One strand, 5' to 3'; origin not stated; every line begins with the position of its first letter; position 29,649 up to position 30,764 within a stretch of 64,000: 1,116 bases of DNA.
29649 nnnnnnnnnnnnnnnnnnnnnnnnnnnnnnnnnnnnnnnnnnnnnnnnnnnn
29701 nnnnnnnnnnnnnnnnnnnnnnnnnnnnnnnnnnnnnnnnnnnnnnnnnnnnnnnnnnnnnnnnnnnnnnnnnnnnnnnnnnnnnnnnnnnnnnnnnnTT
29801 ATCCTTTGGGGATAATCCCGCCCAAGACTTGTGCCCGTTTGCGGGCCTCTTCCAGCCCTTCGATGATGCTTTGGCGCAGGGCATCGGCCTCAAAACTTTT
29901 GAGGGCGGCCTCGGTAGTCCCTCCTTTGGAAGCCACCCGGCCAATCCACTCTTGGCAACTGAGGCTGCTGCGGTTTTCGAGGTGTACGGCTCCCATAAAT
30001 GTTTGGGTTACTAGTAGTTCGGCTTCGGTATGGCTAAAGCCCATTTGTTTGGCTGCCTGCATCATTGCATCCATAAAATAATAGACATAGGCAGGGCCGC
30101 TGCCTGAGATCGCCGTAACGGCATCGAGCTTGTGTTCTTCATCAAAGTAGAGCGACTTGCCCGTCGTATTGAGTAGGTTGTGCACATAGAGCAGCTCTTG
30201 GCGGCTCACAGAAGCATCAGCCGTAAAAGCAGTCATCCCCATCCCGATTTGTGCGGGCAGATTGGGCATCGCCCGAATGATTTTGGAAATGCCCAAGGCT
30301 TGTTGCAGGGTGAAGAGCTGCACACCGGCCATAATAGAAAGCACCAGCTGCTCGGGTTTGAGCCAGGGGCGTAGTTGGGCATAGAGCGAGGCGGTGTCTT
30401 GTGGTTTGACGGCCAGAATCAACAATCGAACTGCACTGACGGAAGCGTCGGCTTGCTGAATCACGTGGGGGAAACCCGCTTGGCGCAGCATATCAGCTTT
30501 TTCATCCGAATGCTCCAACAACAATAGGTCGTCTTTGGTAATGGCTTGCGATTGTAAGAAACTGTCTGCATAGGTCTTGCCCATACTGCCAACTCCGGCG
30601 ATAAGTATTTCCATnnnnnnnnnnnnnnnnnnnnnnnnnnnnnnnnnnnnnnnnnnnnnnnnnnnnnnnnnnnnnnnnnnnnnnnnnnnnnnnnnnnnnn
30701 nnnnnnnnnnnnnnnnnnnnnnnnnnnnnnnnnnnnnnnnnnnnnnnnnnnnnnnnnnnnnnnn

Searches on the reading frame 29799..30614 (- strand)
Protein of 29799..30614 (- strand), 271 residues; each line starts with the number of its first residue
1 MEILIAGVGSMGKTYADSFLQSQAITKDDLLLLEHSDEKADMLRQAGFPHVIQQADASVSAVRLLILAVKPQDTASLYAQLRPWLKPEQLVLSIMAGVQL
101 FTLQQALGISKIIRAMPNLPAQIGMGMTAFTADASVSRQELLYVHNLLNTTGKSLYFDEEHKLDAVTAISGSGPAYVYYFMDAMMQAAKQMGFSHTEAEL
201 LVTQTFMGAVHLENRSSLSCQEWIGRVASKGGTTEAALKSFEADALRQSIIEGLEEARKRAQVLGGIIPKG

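Call 22: find_encoding_contigs(protein=window:29799-30614:-, flank=10000, max_places=6)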
Protein window:29799-30614:- (271 aa): 3 contigs read that carry it; 3 places shown.
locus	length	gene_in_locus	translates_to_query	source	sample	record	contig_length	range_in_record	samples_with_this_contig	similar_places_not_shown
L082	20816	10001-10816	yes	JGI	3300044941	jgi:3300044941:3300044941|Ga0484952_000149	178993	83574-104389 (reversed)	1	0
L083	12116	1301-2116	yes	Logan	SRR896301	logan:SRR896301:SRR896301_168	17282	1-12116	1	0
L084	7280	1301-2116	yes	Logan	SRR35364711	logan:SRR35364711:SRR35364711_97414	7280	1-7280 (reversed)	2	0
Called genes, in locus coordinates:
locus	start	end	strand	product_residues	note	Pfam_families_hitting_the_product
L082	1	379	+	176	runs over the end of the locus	-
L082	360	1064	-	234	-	PF00697:PRAI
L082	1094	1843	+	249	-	-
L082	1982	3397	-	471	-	PF02321:OEP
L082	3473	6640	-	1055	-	PF00873:ACR_tran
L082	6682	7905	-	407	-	PF25917:BSH_RND, PF25919:BSH_CusB (weak), PF25973:BSH_CzcB (weak), PF25984:BSH_YknX (weak), PF25876:HH_MFP_RND (weak), PF25944:Beta-barrel_RND, PF25967:RND-MFP_C, PF25989:YknX_C (weak), +1 more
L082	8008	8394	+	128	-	-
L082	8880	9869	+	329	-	PF00561:Abhydrolase_1, PF12146:Hydrolase_4, PF12697:Abhydrolase_6, PF00326:Peptidase_S9 (faint)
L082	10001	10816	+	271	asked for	PF02558:ApbA (weak), PF03807:F420_oxidored (weak), PF14748:P5CR_dimer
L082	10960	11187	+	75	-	-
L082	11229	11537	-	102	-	-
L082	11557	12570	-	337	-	PF13378:MR_MLE_C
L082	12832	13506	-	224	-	PF00849:PseudoU_synth_2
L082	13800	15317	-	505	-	PF13360:PQQ_2, PF25293:Beta-prop_EMC1_N (faint), PF13570:Beta-prop_ACSF4 (faint)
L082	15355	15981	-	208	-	PF25589:DUF7935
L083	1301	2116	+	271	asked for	PF02558:ApbA (weak), PF03807:F420_oxidored (weak), PF14748:P5CR_dimer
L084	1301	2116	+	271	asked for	PF02558:ApbA (weak), PF03807:F420_oxidored (weak), PF14748:P5CR_dimer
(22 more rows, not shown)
